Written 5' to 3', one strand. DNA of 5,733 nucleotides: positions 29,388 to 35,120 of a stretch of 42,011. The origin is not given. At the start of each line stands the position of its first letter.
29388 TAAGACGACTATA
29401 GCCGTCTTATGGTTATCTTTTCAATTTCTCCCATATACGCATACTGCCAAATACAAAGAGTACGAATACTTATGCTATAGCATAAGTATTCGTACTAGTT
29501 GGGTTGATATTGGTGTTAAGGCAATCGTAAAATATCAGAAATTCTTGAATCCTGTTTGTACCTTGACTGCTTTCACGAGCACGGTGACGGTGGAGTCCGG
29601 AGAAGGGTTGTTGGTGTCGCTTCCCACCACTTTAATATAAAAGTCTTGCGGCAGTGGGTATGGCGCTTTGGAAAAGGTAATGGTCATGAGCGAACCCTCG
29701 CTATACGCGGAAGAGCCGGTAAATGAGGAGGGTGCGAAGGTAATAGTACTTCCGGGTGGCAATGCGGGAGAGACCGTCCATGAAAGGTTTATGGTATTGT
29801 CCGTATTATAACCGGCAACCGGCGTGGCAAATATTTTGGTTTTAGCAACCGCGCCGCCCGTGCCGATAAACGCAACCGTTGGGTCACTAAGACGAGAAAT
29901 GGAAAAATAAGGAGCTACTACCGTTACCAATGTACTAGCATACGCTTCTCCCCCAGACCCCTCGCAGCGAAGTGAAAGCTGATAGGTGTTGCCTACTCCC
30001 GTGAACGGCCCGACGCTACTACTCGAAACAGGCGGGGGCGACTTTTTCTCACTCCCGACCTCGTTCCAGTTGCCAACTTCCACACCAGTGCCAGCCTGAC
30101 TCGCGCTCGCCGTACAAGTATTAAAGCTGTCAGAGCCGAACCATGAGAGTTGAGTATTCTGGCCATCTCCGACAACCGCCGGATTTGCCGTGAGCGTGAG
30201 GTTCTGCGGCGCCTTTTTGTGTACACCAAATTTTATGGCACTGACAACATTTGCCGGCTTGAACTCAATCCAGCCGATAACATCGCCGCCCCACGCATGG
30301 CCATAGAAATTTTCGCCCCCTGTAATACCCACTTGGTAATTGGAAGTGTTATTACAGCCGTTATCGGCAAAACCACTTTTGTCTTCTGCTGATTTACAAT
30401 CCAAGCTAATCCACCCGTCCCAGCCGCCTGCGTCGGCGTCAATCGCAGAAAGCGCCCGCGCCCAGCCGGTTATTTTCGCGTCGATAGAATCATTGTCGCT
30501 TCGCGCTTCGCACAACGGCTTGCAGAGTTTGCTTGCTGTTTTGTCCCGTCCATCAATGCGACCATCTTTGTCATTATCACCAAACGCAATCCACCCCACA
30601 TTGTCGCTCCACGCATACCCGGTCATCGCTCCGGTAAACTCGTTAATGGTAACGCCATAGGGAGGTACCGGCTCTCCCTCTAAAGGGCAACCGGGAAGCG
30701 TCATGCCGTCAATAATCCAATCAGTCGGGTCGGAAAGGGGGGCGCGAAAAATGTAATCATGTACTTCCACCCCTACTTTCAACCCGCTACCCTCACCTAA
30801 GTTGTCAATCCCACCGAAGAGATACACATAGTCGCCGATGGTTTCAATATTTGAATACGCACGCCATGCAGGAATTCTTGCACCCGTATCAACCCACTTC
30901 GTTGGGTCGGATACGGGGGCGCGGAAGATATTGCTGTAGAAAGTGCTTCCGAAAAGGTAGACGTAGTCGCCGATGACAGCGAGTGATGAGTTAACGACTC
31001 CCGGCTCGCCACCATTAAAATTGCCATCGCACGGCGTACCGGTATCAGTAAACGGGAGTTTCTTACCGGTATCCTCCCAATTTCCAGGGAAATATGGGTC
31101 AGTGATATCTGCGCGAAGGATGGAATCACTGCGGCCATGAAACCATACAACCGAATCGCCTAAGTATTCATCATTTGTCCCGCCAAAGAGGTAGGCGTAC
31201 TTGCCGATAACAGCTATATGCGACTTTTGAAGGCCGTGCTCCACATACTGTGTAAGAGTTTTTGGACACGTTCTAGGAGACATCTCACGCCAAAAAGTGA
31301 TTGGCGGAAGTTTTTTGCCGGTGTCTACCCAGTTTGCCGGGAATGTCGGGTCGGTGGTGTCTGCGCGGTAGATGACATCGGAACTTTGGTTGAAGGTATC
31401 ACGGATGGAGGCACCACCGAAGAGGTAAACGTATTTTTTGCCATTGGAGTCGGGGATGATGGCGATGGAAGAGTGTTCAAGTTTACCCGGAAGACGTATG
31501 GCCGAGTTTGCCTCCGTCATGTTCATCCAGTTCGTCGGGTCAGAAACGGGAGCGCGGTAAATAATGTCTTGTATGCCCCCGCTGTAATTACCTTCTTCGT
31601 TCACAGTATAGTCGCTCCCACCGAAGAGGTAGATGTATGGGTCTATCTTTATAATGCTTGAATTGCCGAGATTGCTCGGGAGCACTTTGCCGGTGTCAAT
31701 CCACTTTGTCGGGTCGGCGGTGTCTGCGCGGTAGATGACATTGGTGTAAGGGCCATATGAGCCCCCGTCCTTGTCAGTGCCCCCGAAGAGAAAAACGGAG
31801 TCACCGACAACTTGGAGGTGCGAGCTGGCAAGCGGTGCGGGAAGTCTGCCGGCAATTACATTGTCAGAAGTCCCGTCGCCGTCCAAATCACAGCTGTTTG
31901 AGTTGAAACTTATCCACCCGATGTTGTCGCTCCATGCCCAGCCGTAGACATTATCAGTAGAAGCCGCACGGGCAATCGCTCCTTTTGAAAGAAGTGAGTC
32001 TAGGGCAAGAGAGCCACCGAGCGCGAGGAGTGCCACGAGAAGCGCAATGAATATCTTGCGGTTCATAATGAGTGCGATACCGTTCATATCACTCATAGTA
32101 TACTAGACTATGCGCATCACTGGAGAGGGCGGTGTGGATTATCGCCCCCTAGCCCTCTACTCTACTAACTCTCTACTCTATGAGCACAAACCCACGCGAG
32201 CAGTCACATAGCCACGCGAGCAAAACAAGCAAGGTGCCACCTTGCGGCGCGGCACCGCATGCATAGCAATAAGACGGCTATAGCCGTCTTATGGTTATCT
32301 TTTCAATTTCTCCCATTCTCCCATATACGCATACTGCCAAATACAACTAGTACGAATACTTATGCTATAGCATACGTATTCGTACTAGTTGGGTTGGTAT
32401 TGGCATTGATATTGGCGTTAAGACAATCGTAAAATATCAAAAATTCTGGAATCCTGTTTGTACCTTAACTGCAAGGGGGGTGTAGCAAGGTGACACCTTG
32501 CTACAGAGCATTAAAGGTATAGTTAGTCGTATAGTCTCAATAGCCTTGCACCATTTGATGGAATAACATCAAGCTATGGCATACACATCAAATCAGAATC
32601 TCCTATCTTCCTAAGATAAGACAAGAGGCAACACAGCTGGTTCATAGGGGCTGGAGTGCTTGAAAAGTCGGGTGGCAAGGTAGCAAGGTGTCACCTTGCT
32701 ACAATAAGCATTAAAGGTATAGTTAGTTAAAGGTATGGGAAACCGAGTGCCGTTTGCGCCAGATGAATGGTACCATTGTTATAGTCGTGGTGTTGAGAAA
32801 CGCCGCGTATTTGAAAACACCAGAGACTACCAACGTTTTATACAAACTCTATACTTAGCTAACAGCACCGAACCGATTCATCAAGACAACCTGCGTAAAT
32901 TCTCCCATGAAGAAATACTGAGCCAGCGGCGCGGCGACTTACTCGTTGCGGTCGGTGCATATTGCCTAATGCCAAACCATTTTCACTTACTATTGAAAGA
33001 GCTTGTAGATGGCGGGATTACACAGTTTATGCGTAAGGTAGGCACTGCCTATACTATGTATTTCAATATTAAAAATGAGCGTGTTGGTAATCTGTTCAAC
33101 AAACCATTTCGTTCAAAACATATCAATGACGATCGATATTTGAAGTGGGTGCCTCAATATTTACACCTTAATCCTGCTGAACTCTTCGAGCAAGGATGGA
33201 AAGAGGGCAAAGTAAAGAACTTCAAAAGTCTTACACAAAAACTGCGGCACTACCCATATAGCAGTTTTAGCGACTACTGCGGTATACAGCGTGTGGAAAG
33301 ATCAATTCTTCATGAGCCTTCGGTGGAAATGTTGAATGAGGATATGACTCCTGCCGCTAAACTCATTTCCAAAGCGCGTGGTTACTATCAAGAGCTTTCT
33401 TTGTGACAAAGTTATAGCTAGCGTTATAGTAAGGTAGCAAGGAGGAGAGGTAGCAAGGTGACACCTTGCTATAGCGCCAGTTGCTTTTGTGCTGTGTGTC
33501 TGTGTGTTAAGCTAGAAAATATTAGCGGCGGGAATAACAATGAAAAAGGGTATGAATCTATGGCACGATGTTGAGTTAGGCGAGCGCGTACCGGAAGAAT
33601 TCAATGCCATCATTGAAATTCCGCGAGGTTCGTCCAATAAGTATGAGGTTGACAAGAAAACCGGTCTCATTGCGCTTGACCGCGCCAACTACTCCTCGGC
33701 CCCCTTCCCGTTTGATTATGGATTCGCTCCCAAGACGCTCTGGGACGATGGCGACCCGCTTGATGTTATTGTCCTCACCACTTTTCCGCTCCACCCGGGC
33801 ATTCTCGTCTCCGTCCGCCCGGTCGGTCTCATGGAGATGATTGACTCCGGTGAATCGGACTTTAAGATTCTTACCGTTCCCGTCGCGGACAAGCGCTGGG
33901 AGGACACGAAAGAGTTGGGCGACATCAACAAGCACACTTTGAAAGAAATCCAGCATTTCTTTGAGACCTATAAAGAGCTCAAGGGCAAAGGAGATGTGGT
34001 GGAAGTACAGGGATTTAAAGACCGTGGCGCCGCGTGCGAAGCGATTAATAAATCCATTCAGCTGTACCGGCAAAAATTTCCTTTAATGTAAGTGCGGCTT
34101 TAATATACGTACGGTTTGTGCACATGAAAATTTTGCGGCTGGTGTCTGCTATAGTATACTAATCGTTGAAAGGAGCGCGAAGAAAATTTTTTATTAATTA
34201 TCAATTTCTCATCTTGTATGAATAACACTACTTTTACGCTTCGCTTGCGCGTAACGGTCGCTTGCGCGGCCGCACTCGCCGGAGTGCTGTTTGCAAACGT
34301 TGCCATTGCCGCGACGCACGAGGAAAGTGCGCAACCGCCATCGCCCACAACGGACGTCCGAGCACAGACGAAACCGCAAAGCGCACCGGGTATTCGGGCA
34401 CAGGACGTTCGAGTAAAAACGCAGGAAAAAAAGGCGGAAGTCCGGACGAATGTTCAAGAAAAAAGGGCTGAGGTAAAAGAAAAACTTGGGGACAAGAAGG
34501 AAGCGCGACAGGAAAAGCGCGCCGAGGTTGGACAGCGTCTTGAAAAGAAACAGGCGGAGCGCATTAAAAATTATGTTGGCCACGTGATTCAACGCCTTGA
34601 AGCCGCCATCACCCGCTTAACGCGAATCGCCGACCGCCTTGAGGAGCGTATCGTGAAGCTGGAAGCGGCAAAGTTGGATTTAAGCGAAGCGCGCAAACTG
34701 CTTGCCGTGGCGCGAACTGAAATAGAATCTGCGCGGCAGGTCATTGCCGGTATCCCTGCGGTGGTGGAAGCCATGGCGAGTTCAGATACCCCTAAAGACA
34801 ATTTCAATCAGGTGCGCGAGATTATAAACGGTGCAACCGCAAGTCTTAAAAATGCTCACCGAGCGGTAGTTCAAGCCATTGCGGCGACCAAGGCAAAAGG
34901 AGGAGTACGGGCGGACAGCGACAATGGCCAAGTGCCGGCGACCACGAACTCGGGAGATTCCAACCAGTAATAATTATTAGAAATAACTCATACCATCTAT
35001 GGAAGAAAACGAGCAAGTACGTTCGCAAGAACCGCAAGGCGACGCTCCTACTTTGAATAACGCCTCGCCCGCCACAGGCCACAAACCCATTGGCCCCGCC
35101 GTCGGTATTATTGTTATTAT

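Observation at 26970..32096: Tandem secreted beta-propeller paralogs with constant ends and variable blades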

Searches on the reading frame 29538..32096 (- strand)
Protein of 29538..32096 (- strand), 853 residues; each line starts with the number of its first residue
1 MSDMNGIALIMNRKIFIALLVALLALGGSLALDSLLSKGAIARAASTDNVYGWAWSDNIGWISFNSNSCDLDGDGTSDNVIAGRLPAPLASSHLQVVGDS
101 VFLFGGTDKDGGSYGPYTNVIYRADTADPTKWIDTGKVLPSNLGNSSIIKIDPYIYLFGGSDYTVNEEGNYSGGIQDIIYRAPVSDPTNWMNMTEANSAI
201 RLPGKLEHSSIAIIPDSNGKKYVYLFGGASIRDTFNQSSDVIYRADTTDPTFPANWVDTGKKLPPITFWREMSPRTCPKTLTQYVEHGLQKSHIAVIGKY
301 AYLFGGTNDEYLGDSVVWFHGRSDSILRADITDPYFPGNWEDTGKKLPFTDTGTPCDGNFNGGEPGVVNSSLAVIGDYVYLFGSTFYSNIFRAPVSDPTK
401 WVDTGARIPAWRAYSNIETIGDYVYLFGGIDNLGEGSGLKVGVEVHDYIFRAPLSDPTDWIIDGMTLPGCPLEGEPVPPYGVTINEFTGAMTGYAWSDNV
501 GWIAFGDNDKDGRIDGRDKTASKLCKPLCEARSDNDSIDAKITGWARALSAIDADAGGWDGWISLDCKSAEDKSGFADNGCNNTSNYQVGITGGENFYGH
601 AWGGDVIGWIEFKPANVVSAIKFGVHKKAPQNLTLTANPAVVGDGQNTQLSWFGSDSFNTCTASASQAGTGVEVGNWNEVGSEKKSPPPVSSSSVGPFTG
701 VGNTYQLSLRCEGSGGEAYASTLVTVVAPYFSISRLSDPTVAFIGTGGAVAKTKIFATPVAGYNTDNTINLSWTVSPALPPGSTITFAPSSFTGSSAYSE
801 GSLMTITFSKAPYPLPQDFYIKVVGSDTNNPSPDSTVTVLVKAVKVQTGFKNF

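Call 4: search_protein_families(library=pfam, proteins=[window:29538-32096:-], max_evalue=1)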
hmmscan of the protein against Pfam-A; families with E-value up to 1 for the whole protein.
window:29538-32096:- (853 aa): 3 families
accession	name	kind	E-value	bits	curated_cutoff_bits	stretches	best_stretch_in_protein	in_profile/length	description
PF13964.12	Kelch_6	-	3.2e-13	49.6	25.3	1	411-432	1-22/50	Kelch motif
PF24681.1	Kelch_KLHDC2_KLHL20_DRC7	-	6.8e-10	39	50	1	95-316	5-182/221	KLHDC2/KLHL20/DRC7 Kelch-repeats domain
PF13418.12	Kelch_4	-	0.001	19.4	21.6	0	420-435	10-26/49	Galactose oxidase, central domain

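Call 5: search_protein_families(library=ncbifam, proteins=[window:29538-32096:-], max_evalue=1)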
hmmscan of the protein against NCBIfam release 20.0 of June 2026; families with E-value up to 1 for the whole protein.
window:29538-32096:- (853 aa): 0 families

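Call 87: search_protein_families(library=phrogs, proteins=[window:29538-32096:-], max_evalue=0.001)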
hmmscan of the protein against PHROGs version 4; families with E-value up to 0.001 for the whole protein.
window:29538-32096:- (853 aa): 0 families

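Call 92: find_homologous_proteins(query=window:29538-32096:-, max_evalue=1e-10)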
Query window:29538-32096:- (853 aa): 46 proteins with E <= 1e-10 among 8000 candidates.
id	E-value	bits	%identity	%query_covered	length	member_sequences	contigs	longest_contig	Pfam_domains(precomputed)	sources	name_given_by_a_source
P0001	1.5e-238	813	52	100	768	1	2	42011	PF24996.1,PF13964.13,PF24681.2,PF13415.13,PF24981.2,PF01344.32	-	-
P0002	4.1e-71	258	34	43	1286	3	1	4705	PF07646.22,PF24681.2,PF13854.13,PF13415.13,PF01833.31,PF24981.2,PF01344.32,PF25210.2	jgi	-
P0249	4.5e-66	242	34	41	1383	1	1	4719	PF07646.22,PF13964.13,PF24681.2,PF13415.13,PF01344.32,PF12810.14,PF25210.2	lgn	-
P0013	2.8e-59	219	36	40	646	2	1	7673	PF24996.1,PF13964.13,PF24681.2,PF13415.13,PF25852.1,PF24981.2,PF01344.32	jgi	jgi:N-acetylneuraminic acid mutarotase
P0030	7.2e-57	211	37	40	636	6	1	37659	PF24996.1,PF07646.22,PF13964.13,PF24681.2,PF13415.13,PF24981.2,PF01344.32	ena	-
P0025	1.6e-55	207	39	42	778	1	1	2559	PF13964.13,PF24681.2,PF13415.13,PF25852.1,PF01344.32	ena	-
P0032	5.3e-55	205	35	44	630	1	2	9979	PF24996.1,PF07646.22,PF13964.13,PF24681.2,PF13854.13,PF13415.13,PF25852.1,PF24981.2,PF01344.32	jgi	jgi:N-acetylneuraminic acid mutarotase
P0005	7.0e-53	198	36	44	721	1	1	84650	PF24996.1,PF24681.2,PF13415.13,PF24981.2,PF01344.32,PF00041.28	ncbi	-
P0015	9.5e-53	198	37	43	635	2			PF24996.1,PF13964.13,PF24681.2,PF13854.13,PF13415.13,PF24981.2,PF01344.32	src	-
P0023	3.5e-50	189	37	39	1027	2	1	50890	PF24996.1,PF24681.2,PF13854.13,PF13415.13,PF24981.2,PF13884.12,PF01344.32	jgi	jgi:hypothetical protein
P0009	5.3e-50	189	38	41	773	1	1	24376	PF24996.1,PF13964.13,PF24681.2,PF13415.13,PF25852.1,PF24981.2,PF01344.32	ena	-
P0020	1.3e-49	187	38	42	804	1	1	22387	PF24996.1,PF13964.13,PF24681.2,PF13415.13,PF24981.2,PF01344.32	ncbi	ncbi:MAG: hypothetical protein ACMUJM_24410 [bacterium]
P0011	3.3e-49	186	37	43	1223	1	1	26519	PF13964.13,PF24681.2,PF13415.13,PF13884.12,PF01344.32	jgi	jgi:hypothetical protein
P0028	8.5e-49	185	35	41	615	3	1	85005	PF24996.1,PF13964.13,PF24681.2,PF13415.13,PF24981.2,PF01344.32,PF25210.2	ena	-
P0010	3.3e-48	183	35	43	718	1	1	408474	PF13964.13,PF24681.2,PF13415.13,PF24981.2,PF01344.32,PF00041.28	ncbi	-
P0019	1.2e-44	171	35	41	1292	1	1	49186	PF24996.1,PF24681.2,PF13415.13,PF24981.2,PF01344.32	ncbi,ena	-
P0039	5.9e-44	169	32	51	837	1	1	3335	PF13964.13,PF24681.2,PF13415.13,PF24981.2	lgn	-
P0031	1.3e-43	168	37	46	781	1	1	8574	PF24681.2,PF13415.13,PF24981.2,PF01344.32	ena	-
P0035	2.1e-43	167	34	36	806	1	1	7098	PF24996.1,PF07646.22,PF24681.2,PF13854.13,PF13415.13,PF24981.2,PF01344.32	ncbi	-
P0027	3.2e-41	160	29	46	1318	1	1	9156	PF24681.2,PF13415.13,PF24981.2,PF01344.32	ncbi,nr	ncbi:MAG TPA: hypothetical protein VG753_02920 [Candidatus Paceibacterota bacterium]|nr:hypothetical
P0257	4.4e-41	159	38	43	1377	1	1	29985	PF24681.2,PF13854.13,PF13415.13,PF01344.32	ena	-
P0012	9.3e-41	158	33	40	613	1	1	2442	PF24996.1,PF07646.22,PF13964.13,PF24681.2,PF13854.13,PF13415.13,PF24981.2,PF01344.32,PF25210.2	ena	-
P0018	5.3e-40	156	34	53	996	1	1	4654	PF21722.5,PF13964.13,PF24681.2,PF13415.13,PF01344.32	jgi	jgi:hypothetical protein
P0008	1.5e-39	154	35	41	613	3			PF24681.2,PF13415.13,PF01344.32,PF25210.2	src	-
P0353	3.6e-38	149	37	39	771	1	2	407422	PF24996.1,PF07646.22,PF13964.13,PF24681.2,PF13415.13,PF25852.1,PF24981.2,PF01344.32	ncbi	-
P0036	4.1e-38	149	31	43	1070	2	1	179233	PF07646.22,PF13964.13,PF24681.2,PF13415.13,PF24981.2,PF01344.32,PF25210.2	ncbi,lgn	-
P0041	1.3e-37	148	26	65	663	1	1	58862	PF24681.2,PF13415.13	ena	-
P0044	2.4e-37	147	30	40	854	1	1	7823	PF13964.13,PF24681.2,PF13415.13,PF24981.2,PF25210.2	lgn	-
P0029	4.2e-37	146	33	43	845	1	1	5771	PF24681.2,PF13415.13,PF01344.32,PF00041.28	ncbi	-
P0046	1.0e-36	145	37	38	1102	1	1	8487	PF07646.22,PF24681.2,PF13854.13,PF13415.13,PF24981.2,PF01344.32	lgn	-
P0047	2.2e-34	137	33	34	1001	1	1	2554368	PF24681.2,PF13415.13,PF00041.28,PF16656.12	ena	-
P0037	4.9e-33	133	33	38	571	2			PF24996.1,PF24681.2,PF13415.13,PF24981.2,PF01344.32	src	-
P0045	2.1e-30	124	33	40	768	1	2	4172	PF24996.1,PF13964.13,PF24681.2,PF13854.13,PF13415.13,PF24981.2,PF01344.32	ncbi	-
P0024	9.0e-29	118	32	46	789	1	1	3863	PF24996.1,PF24681.2,PF13415.13,PF01344.32,PF00041.28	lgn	-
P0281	1.3e-27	115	32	42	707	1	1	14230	PF24996.1,PF24681.2,PF13415.13,PF24981.2,PF01344.32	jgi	-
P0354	6.3e-26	109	31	42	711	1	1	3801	PF24996.1,PF13964.13,PF24681.2,PF13415.13,PF24981.2,PF01344.32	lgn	-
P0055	5.5e-25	106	35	26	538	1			PF07646.22,PF24681.2,PF13415.13,PF24981.2,PF01344.32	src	-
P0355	2.6e-22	97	32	26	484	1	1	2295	PF24681.2,PF13415.13,PF25852.1,PF24981.2,PF01344.32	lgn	-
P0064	3.1e-20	90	44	19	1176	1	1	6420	PF24681.2,PF13415.13,PF16403.12,PF13884.12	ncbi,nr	ncbi:MAG: tail fiber domain-containing protein, partial [Candidatus Niyogibacteria bacterium]|nr:tai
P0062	1.8e-14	71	29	39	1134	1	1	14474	PF24681.2,PF13884.12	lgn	-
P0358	2.0e-14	71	26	32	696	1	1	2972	PF24681.2,PF13415.13,PF25852.1,PF24981.2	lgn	-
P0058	4.1e-14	70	28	27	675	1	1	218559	PF24681.2,PF13415.13,PF25852.1,PF24981.2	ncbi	-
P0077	3.9e-12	63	37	21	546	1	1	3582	PF24681.2,PF01344.32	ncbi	-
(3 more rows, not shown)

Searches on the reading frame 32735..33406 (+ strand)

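Call 14: search_protein_families(library=pfam, proteins=[window:32735-33406:+], max_evalue=0.001)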
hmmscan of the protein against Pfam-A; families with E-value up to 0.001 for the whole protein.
window:32735-33406:+ (223 aa): 1 family
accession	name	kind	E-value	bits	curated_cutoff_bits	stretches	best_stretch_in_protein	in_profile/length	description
PF01797.21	Y1_Tnp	-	3.4e-05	24.4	23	1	58-144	28-119/121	Transposase IS200 like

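Call 65: search_protein_families(library=ncbifam, proteins=[window:32735-33406:+], max_evalue=0.01)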
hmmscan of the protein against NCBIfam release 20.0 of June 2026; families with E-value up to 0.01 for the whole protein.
window:32735-33406:+ (223 aa): 1 family
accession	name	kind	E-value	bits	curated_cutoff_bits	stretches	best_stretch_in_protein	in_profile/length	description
NF047646.1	REP_Tyr_transpos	equivalog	1.2e-07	31.7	80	1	63-147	39-131/146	REP-associated tyrosine transposase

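Call 87: search_protein_families(library=phrogs, proteins=[window:32735-33406:+], max_evalue=0.001)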
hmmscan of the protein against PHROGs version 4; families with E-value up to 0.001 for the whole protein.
window:32735-33406:+ (223 aa): 0 families

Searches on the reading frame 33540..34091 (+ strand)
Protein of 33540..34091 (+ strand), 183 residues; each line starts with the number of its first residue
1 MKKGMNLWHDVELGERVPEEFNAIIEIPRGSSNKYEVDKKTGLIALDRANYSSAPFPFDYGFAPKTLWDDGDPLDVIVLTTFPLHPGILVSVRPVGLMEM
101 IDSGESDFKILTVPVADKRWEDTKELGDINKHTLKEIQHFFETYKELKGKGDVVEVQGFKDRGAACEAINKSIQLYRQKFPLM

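Call 14: search_protein_families(library=pfam, proteins=[window:33540-34091:+], max_evalue=0.001)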
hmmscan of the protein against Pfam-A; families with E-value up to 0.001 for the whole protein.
window:33540-34091:+ (183 aa): 1 family
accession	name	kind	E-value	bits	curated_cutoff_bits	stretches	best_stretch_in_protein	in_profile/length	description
PF00719.24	Pyrophosphatase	-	5.4e-54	182.6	23.5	1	23-176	1-152/153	Inorganic pyrophosphatase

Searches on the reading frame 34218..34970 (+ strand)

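Call 40: search_protein_families(library=pfam, proteins=[window:34218-34970:+], max_evalue=0.001)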
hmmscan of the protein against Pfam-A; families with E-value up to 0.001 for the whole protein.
window:34218-34970:+ (250 aa): 0 families

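Call 65: search_protein_families(library=ncbifam, proteins=[window:34218-34970:+], max_evalue=0.01)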
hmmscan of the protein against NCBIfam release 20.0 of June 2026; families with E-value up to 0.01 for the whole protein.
window:34218-34970:+ (250 aa): 3 families
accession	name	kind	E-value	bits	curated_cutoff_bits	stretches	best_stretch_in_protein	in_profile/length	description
NF045487.1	ASRP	equivalog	4.5e-05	22.2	300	1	124-215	120-211/593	archaea-specific SMC-related protein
TIGR01280.1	xseB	equivalog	0.00051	20.1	35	1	128-177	3-52/57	exodeoxyribonuclease VII small subunit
NF045780.1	TrlF_fam_ATP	equivalog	0.0042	15.8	350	1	66-228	466-633/944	TrlF family AAA-like ATPase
